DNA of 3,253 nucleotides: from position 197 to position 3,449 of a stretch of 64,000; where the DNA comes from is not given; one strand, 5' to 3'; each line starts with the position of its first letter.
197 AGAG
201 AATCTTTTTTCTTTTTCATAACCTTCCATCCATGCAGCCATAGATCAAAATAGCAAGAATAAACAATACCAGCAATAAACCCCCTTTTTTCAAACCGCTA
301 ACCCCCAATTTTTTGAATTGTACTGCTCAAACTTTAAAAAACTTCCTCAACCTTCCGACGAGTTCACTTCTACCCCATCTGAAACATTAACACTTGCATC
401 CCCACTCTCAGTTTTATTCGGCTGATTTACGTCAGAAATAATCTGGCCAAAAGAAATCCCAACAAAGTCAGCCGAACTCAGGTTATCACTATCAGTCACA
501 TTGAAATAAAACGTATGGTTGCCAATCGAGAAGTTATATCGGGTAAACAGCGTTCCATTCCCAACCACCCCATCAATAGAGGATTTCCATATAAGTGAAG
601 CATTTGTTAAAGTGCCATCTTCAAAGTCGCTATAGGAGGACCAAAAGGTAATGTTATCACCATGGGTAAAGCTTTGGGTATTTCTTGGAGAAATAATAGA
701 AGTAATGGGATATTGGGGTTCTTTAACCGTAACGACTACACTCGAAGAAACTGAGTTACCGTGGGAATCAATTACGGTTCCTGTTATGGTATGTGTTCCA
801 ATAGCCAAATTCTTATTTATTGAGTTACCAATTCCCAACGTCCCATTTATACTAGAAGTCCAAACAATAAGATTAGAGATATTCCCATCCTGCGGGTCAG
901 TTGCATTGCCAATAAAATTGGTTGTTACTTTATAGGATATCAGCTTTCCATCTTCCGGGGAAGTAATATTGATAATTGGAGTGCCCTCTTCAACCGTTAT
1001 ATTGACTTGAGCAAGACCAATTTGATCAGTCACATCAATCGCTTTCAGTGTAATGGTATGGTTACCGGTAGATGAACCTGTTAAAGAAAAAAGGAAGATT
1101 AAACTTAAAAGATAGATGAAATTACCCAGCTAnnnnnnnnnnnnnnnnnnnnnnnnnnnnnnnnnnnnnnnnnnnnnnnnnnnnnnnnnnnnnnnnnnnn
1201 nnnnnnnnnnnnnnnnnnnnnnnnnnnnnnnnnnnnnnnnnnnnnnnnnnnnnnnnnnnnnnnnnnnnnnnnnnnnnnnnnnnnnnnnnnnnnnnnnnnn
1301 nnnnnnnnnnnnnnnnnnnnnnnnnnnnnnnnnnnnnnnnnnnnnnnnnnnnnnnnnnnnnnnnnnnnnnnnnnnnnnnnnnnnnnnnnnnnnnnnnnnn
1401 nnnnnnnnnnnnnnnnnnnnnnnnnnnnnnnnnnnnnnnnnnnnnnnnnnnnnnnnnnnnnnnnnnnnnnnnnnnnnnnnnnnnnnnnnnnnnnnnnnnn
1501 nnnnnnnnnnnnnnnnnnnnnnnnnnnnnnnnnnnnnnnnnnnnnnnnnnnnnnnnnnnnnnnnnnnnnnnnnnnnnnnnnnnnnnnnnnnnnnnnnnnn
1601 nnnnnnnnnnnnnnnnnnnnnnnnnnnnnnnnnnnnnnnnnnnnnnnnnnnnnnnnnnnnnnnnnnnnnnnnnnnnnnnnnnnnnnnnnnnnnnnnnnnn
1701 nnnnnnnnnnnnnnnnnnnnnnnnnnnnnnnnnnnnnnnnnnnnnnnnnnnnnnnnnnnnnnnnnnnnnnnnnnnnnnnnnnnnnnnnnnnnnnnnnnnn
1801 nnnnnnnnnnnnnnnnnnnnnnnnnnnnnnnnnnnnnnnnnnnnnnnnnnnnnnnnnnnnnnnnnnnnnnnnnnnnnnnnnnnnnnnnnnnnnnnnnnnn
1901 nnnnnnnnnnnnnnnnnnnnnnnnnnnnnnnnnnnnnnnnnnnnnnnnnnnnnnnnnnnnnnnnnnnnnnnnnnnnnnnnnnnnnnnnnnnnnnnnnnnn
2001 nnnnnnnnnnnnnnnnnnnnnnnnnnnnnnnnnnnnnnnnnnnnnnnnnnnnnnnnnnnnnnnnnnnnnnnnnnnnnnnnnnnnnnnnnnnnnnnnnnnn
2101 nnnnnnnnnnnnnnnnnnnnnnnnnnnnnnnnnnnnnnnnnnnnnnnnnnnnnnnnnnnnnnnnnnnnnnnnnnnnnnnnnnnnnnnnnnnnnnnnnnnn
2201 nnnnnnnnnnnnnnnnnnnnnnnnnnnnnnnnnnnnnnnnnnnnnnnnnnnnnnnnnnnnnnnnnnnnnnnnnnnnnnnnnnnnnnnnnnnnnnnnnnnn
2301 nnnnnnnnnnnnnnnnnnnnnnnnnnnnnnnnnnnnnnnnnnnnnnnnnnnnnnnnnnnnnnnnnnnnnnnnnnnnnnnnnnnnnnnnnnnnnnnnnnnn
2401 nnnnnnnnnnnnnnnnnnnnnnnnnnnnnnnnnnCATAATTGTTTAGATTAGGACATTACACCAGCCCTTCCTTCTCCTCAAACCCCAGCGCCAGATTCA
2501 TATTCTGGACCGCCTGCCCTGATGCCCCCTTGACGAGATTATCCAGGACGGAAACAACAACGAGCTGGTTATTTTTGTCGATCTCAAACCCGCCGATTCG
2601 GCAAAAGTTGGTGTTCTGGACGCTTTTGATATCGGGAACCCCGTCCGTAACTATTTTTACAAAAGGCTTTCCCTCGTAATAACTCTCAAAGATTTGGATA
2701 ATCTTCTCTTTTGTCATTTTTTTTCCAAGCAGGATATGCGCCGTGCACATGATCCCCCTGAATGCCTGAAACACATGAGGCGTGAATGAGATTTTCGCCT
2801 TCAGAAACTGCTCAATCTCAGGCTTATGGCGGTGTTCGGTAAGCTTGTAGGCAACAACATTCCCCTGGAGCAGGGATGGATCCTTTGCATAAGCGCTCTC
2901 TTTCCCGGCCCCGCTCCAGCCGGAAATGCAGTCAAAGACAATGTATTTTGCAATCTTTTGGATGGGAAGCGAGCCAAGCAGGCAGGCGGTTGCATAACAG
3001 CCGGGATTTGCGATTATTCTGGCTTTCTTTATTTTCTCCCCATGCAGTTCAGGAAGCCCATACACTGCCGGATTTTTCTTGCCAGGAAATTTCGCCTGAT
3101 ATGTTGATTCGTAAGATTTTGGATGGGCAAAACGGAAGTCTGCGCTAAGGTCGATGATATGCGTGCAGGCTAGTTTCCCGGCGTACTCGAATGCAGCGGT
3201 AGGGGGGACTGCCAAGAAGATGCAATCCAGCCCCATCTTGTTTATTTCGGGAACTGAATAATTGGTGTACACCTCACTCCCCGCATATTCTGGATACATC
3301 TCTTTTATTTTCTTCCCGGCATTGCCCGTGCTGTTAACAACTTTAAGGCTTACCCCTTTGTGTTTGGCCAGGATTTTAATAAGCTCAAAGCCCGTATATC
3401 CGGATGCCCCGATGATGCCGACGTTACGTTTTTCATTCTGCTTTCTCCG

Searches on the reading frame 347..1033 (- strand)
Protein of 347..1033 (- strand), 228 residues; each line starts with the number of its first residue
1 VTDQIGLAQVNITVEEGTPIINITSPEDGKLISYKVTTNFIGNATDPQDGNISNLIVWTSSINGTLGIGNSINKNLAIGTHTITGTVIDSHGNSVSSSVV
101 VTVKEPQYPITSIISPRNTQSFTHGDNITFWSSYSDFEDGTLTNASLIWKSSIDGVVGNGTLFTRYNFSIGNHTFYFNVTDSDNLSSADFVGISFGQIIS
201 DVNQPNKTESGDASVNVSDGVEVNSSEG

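Call 56: search_protein_families(library=pfam, proteins=[window:347-1033:-], max_evalue=0.001)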
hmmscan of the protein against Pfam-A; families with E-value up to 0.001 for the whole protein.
window:347-1033:- (228 aa): 1 family
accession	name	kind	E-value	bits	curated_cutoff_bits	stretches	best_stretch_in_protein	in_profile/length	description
PF17957.7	Big_7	-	0.00053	21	24.1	0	19-83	1-68/70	Bacterial Ig domain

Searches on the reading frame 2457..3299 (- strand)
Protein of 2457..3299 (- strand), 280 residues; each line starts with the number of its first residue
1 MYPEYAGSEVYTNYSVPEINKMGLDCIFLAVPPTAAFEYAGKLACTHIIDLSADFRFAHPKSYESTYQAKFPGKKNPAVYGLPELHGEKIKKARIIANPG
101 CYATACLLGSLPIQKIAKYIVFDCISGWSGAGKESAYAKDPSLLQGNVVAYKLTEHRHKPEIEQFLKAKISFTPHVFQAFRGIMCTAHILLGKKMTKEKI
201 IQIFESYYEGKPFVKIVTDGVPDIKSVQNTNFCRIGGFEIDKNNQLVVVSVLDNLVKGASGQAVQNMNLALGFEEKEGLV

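Call 36: search_protein_families(library=pfam, proteins=[window:2457-3299:-], max_evalue=0.01)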
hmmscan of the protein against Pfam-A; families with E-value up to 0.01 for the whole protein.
window:2457-3299:- (280 aa): 3 families
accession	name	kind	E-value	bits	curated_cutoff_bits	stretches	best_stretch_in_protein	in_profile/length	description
PF22698.1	Semialdhyde_dhC_1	-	6.4e-45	153.4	27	1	101-254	1-165/165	Semialdehyde dehydrogenase, dimerisation domain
PF02774.23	Semialdhyde_dhC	-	1e-14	55.5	26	1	119-257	13-184/184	Semialdehyde dehydrogenase, dimerisation domain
PF01118.30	Semialdhyde_dh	-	1.7e-07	32.1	26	1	21-93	63-121/121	Semialdehyde dehydrogenase, NAD binding domain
